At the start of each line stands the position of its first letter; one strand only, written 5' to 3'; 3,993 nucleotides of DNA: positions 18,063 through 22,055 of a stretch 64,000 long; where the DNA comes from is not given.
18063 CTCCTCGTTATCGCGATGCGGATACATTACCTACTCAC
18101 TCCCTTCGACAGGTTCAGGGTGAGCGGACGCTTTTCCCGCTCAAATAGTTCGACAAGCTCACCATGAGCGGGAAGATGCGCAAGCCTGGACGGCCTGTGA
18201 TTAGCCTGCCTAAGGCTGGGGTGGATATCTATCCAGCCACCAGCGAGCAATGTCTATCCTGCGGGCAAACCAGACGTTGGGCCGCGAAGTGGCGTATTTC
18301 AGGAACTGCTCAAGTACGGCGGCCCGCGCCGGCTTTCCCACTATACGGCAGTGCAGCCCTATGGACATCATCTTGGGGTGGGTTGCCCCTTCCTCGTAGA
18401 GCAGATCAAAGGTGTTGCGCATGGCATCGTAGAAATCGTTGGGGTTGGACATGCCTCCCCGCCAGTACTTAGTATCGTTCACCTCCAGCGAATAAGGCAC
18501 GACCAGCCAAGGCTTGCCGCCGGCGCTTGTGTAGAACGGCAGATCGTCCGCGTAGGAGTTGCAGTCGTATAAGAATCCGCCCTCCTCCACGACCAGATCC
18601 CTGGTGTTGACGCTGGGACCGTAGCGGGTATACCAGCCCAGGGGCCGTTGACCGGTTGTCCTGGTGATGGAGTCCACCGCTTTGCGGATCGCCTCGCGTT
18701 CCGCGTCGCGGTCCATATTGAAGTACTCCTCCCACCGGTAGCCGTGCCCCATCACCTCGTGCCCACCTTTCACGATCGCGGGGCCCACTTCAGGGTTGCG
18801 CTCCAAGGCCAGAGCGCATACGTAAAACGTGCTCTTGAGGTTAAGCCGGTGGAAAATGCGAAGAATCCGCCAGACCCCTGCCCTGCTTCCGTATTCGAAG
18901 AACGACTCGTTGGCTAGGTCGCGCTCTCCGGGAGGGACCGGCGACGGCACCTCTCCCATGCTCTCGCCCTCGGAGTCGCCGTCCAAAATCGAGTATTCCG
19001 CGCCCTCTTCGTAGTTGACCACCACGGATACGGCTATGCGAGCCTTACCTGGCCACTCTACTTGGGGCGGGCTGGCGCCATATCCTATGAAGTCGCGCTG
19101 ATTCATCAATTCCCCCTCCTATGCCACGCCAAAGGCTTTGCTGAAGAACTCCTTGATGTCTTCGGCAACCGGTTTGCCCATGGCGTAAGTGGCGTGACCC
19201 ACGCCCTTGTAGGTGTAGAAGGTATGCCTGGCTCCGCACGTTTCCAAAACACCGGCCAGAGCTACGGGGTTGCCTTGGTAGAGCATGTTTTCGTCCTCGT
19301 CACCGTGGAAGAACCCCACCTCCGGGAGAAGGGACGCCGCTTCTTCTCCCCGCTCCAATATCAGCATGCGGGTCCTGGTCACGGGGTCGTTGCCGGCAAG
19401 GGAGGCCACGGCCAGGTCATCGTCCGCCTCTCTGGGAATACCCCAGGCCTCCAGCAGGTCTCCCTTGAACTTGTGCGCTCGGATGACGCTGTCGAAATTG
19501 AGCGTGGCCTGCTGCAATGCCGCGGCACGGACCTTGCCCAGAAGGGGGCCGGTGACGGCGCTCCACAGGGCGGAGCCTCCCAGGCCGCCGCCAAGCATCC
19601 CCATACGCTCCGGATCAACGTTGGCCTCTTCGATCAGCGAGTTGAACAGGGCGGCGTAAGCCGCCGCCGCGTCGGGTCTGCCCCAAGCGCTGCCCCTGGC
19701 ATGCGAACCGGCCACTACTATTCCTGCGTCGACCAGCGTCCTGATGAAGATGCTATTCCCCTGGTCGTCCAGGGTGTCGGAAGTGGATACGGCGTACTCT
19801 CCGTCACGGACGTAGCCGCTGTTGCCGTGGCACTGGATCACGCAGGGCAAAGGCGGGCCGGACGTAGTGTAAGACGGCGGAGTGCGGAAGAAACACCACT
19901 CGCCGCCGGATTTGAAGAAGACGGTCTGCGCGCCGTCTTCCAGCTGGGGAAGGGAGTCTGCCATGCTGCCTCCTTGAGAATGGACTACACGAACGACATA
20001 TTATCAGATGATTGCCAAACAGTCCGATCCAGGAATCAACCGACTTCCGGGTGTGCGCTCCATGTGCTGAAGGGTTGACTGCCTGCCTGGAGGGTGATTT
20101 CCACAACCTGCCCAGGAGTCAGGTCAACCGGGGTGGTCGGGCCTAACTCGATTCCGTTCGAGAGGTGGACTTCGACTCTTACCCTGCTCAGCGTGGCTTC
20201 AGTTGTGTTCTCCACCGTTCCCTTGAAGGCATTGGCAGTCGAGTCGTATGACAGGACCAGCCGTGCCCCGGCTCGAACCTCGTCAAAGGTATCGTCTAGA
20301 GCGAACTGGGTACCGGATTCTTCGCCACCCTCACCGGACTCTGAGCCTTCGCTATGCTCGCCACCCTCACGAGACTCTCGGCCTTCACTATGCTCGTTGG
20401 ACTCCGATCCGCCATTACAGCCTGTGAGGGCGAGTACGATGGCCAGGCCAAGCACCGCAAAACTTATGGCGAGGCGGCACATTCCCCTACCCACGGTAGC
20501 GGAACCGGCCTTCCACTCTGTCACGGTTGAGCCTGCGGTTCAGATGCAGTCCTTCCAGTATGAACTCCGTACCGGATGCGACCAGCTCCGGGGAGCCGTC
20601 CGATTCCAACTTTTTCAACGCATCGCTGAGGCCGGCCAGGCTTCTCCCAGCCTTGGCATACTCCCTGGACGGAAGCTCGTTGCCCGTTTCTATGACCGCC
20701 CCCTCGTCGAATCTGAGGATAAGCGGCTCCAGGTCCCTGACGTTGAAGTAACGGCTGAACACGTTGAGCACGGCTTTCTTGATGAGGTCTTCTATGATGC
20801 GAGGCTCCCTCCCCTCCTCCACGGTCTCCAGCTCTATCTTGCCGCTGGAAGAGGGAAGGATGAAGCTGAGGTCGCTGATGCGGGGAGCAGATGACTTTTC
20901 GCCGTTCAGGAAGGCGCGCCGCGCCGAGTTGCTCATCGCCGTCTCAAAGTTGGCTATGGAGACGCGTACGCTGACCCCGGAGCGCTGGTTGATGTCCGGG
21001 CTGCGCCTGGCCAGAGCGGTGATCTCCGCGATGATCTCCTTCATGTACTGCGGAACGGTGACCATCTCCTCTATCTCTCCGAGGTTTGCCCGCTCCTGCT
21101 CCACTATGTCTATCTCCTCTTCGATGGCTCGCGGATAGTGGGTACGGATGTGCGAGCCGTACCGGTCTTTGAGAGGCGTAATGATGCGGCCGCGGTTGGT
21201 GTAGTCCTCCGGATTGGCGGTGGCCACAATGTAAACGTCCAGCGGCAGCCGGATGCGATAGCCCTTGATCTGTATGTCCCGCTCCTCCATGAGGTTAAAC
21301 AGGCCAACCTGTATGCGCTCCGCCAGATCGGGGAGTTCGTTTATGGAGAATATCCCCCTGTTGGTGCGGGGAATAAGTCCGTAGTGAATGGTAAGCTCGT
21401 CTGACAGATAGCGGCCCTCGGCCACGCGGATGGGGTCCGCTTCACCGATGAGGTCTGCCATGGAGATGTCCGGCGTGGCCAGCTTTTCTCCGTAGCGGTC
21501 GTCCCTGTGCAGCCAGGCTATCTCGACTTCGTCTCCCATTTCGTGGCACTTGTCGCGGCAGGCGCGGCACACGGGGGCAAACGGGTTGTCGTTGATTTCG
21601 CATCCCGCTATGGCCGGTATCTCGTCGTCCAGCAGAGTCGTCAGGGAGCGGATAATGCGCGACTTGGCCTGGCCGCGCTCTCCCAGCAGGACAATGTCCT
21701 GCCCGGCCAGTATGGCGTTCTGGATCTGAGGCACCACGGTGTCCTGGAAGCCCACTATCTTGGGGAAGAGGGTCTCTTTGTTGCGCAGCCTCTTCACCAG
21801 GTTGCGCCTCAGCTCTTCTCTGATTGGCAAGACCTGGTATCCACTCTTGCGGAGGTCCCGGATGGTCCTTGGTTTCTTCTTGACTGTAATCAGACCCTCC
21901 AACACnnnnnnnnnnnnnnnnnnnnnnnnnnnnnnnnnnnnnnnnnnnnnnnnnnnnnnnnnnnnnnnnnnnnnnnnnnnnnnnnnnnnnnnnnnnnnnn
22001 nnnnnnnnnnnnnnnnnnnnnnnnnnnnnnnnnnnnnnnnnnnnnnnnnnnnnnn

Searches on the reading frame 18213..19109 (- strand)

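Call 80: search_protein_families(library=pfam, proteins=[window:18213-19109:-], max_evalue=0.001)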
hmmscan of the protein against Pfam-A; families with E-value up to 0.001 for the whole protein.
window:18213-19109:- (299 aa): 1 family
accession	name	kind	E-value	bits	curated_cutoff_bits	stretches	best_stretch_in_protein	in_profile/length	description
PF01522.26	Polysacc_deac_1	-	1.3e-12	48.2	23.1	1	71-168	13-110/124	Polysaccharide deacetylase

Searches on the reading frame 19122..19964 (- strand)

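Call 80: search_protein_families(library=pfam, proteins=[window:19122-19964:-], max_evalue=0.001)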
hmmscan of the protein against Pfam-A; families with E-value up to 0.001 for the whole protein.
window:19122-19964:- (281 aa): 1 family
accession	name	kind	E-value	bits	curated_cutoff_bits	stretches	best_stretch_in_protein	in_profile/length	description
PF00326.27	Peptidase_S9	-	2e-05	24.6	22.6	1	104-279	49-211/213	Prolyl oligopeptidase family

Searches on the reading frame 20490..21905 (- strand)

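Call 80: search_protein_families(library=pfam, proteins=[window:20490-21905:-], max_evalue=0.001)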
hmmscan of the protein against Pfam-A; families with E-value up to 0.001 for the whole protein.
window:20490-21905:- (472 aa): 4 families
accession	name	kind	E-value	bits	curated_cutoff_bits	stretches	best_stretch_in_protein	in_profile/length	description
PF07728.20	AAA_5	-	2.3e-05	24.9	22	0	138-248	28-138/139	AAA domain (dynein-related subfamily)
PF00158.32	Sigma54_activat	-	0.00014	22.1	20.2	0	174-232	85-143/168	Sigma-54 interaction domain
PF07726.17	AAA_3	-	0.00036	20.9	27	0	185-235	65-115/131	ATPase family associated with various cellular activities (AAA)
PF00493.29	MCM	-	0.00075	19.1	23.3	0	169-234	108-175/224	MCM P-loop domain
